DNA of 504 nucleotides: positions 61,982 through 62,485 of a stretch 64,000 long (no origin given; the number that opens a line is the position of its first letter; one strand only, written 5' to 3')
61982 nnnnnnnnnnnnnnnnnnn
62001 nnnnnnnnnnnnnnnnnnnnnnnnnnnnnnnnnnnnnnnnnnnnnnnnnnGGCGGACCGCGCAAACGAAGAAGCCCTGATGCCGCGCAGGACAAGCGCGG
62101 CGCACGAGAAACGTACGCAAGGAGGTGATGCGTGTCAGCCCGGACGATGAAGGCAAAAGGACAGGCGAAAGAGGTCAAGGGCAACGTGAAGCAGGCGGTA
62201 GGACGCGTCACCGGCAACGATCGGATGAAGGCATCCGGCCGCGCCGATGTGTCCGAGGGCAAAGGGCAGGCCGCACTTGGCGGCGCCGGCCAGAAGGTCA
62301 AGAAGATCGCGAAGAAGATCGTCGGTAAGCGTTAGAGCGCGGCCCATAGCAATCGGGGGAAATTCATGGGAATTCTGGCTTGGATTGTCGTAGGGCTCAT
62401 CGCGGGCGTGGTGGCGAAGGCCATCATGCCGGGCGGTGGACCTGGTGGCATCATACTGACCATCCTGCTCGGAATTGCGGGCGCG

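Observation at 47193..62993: Two homologous integrase-derived fragments 15.7 kb apart bracket a stress/envelope accessory island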

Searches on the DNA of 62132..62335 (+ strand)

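Call 33: search_rna_families(sources=[L003, L007], threshold=gathering)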
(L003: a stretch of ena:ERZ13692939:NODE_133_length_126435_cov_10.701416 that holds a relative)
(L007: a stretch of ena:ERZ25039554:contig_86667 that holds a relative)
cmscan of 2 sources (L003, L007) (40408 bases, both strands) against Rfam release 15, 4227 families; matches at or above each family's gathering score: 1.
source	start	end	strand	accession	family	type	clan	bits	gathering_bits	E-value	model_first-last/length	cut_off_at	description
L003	14449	14802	-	RF00023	tmRNA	Gene;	CL00001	116.7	47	3.8e-45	1-374/374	no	transfer-messenger RNA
